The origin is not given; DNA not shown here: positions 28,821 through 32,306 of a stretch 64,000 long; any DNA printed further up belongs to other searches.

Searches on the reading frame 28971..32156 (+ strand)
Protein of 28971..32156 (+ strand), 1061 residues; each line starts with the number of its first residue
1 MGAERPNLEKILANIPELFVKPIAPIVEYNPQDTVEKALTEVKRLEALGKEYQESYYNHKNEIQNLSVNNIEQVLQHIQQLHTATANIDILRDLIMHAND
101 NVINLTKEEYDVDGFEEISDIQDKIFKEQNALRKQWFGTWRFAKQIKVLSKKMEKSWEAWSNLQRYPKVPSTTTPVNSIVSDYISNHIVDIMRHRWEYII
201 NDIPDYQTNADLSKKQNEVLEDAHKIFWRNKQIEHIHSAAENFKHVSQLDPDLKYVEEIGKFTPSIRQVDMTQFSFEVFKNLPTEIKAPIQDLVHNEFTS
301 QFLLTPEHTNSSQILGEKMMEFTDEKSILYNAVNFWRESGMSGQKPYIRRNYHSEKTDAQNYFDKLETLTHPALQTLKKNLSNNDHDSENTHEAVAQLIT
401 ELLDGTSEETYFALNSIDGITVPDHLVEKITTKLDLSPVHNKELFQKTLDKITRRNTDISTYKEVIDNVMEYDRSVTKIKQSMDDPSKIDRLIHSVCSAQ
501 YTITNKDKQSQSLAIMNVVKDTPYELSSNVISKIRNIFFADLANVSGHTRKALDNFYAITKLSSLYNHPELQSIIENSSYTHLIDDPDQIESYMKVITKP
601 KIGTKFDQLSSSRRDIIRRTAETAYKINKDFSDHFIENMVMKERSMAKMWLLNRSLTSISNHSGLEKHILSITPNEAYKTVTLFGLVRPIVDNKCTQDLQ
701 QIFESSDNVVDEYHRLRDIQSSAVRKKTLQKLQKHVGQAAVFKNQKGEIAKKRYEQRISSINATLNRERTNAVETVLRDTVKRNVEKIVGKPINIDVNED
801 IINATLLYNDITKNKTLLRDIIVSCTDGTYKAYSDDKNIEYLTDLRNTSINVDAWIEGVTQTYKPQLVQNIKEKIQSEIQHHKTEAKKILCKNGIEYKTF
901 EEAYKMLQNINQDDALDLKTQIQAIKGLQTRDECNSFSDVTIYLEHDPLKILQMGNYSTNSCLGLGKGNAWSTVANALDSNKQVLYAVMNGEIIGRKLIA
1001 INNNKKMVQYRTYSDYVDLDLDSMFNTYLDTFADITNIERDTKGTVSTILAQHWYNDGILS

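Call 3: search_protein_families(library=pfam, proteins=[window:28971-32156:+], max_evalue=0.1)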
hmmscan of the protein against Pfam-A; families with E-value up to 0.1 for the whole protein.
window:28971-32156:+ (1061 aa): 2 families
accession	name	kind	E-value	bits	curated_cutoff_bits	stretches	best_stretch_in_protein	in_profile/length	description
PF23195.1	UBQLN1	-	0.0063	16.6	27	0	565-602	25-63/70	Ubiquilin-1-like domain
PF25658.1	FV_peptidase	-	0.0097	15.9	27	1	502-559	46-104/207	Putative filamentous viruses peptidase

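Call 4: search_protein_families(library=ncbifam, proteins=[window:28971-32156:+], max_evalue=0.1)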
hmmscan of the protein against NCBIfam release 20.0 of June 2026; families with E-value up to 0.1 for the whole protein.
window:28971-32156:+ (1061 aa): 2 families
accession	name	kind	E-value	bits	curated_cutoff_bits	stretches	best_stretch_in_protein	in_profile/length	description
NF033642.1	stress_AzuC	equivalog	0.079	12.6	30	0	1021-1035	6-20/26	stress response protein AzuC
NF006099.0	PRK08251.1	equivalog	0.09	12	253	0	42-90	38-86/250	SDR family oxidoreductase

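Call 5: find_homologous_proteins(query=window:28971-32153:+)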
Query window:28971-32153:+ (1061 aa): 1 proteins with E <= 0.001 among 8000 candidates.
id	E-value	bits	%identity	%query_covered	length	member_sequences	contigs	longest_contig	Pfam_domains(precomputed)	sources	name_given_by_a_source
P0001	0.0e+0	2369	100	100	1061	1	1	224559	-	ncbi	-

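Call 6: search_solved_structures(query=window:28971-32153:+, max_evalue=1)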
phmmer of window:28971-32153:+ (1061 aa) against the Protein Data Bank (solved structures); distinct sequences matched with E-value up to 1: 0.

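Call 16: find_encoding_contigs(protein=P0001, flank=2000, max_places=3)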
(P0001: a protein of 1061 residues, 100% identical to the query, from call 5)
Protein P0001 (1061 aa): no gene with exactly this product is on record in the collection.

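Call 19: search_protein_families(library=phrogs, proteins=[window:28971-32153:+], max_evalue=0.1)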
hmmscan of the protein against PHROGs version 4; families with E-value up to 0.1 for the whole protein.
window:28971-32153:+ (1061 aa): 1 family
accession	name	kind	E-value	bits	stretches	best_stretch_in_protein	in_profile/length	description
phrog_12592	-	unknown function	0.049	14.6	0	449-479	15-47/62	-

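Call 20: search_protein_families(library=padloc, proteins=[window:28971-32153:+], max_evalue=0.1)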
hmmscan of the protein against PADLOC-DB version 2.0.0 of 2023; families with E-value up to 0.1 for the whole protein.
window:28971-32153:+ (1061 aa): 0 families

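Call 32: find_related_loci(query=window:28971-32153:+, collection=viral_contigs, flank=8000)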
Query window:28971-32153:+ (1061 aa) in viral_contigs; peptide patterns used: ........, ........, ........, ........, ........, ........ (x = any residue, [..] = any of these).
9 stretches matched a pattern, but none encodes a relative of the query by tblastn (E <= 1e-3).

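Call 35: search_protein_representatives(protein=window:28971-32153:+)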
Query: 1061 residues. Proteins with E-value up to 0.001 (for the whole library): 1357; up to 1e-10: 369; up to 1e-30: 22. The best 150 are listed.
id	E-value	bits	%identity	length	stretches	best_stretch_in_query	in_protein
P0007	2.7e-106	373.2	36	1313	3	574-1060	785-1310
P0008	5.7e-93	329.1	35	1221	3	694-1060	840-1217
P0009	2.9e-89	316.9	35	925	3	693-1059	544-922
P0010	1.8e-82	294.4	36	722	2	693-1060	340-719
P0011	4.5e-81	289.8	36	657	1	582-1061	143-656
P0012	4.6e-81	289.7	36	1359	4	748-1060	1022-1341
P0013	1.6e-79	284.6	37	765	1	615-1060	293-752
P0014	4.1e-74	266.7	33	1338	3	705-1059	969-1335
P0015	2.2e-70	254.4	32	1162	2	471-1029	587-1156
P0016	3.7e-68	247.0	31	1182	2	707-1060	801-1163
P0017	4.7e-66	240.0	71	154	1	909-1061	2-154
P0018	1.3e-63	232.0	32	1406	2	585-1060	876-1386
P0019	5.0e-53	196.9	35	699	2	753-1060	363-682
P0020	1.9e-51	191.6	43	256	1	831-1060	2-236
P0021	6.1e-50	186.7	32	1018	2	691-1059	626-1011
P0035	3.4e-27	111.4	40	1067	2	940-1060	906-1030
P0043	2.5e-25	105.2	37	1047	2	940-1060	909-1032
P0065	2.5e-22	95.3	36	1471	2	936-1059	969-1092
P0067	4.5e-22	94.5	40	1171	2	938-1061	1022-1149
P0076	1.1e-21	93.2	36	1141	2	940-1057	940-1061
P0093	1.6e-20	89.3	39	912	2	936-1061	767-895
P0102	7.2e-20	87.2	29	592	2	871-1061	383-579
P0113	1.7e-19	85.9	45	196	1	938-1059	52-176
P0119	2.4e-19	85.4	36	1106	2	940-1061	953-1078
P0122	3.0e-19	85.1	47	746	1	939-1060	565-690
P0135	1.2e-18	83.2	48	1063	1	940-1061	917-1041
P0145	8.4e-18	80.3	35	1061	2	938-1059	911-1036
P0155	3.5e-17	78.3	36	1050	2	939-1061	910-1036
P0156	3.6e-17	78.2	45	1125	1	940-1058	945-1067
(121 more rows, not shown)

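Call 38: search_protein_families(library=pfam, proteins=[P0007, P0012, P0035, P0043, P0065, P0122, P0135, P0156], max_evalue=0.01)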
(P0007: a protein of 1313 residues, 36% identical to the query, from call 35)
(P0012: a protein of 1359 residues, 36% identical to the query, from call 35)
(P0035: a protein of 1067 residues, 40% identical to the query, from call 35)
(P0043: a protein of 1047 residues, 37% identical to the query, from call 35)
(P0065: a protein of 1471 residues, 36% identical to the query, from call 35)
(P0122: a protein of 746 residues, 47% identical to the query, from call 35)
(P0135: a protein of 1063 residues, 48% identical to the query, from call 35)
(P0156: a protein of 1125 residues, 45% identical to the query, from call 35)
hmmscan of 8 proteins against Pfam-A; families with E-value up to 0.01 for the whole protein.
P0007 (1313 aa): 0 families

P0012 (1359 aa): 0 families

P0035 (1067 aa): 0 families

P0043 (1047 aa): 0 families

P0065 (1471 aa): 0 families

P0122 (746 aa): 0 families

P0135 (1063 aa): 0 families

P0156 (1125 aa): 0 families

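Call 60: search_protein_families(library=ncbifam, proteins=[P0007, P0012, P0035, P0043, P0065, P0122, P0135, P0156], max_evalue=0.01)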
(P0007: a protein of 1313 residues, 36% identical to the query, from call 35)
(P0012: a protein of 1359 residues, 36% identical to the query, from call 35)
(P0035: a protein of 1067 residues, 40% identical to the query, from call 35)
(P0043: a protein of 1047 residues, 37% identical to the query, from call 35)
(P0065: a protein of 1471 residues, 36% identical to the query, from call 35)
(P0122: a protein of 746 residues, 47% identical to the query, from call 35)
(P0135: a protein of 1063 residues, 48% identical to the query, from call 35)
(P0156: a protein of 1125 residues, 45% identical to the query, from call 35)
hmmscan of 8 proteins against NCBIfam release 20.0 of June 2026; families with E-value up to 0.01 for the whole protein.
P0007 (1313 aa): 0 families

P0012 (1359 aa): 0 families

P0035 (1067 aa): 0 families

P0043 (1047 aa): 0 families

P0065 (1471 aa): 0 families

P0122 (746 aa): 0 families

P0135 (1063 aa): 0 families

P0156 (1125 aa): 0 families

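Call 61: search_protein_families(library=padloc, proteins=[P0007, P0012, P0035, P0043, P0065, P0122, P0135, P0156], max_evalue=0.01)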
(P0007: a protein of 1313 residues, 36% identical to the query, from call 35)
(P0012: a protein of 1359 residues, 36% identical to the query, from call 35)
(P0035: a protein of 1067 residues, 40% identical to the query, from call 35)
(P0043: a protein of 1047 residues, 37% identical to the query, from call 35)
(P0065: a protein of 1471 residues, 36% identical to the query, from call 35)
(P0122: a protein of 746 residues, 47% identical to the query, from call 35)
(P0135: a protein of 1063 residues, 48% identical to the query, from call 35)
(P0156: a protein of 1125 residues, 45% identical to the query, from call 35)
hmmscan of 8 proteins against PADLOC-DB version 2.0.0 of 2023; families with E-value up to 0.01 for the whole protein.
P0007 (1313 aa): 0 families

P0012 (1359 aa): 0 families

P0035 (1067 aa): 0 families

P0043 (1047 aa): 0 families

P0065 (1471 aa): 0 families

P0122 (746 aa): 0 families

P0135 (1063 aa): 0 families

P0156 (1125 aa): 0 families

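Call 63: list_cluster_members(proteins=[P0035, P0135, P0007, P0012, P0065, P0043, P0001])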
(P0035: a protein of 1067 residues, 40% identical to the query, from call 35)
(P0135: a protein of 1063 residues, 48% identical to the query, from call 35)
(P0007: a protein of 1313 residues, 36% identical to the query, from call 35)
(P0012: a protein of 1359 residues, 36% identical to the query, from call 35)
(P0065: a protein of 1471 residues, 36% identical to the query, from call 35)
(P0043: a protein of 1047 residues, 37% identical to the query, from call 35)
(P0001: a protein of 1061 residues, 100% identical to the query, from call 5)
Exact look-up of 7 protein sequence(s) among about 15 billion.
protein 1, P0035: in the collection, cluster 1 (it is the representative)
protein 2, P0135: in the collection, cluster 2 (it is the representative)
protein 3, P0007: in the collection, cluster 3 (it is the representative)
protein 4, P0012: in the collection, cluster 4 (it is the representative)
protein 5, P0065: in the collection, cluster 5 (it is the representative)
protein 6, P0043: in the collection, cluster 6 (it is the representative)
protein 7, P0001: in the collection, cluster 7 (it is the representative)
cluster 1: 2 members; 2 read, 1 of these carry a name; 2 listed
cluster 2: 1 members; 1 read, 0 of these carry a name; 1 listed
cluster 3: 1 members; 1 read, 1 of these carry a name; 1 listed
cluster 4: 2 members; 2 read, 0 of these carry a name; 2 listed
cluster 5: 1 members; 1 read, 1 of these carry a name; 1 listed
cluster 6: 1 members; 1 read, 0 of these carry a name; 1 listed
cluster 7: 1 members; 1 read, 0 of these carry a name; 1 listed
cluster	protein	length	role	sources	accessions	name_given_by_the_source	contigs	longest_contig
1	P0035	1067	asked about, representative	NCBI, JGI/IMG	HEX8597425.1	MAG TPA: hypothetical protein VF952_02820 [Chloroflexia bacterium] | hypothetical protein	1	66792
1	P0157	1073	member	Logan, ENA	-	-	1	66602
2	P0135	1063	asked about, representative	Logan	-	-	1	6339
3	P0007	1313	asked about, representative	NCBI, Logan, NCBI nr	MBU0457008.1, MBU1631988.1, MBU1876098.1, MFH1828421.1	MAG: hypothetical protein ABH824_04105 [Nanoarchaeota archaeon] | hypothetical protein [Nanoarchaeota archaeon]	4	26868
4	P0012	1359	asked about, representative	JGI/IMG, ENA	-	-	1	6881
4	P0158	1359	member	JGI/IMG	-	-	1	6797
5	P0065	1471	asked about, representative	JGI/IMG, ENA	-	hypothetical protein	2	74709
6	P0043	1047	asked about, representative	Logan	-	-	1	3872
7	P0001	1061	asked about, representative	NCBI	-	-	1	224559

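Call 92: search_dna_similar(query=P0113, collection=plasmids, mode=protein, max_evalue=0.001, max_rows=15)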
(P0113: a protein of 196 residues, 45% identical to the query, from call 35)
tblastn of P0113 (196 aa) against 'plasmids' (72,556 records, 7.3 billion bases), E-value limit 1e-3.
No match.

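Call 93: search_dna_similar(query=P0113, collection=phages, mode=protein, max_evalue=0.001, max_rows=15)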
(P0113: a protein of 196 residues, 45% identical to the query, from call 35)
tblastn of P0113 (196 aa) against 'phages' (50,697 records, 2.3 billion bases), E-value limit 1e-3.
No match.
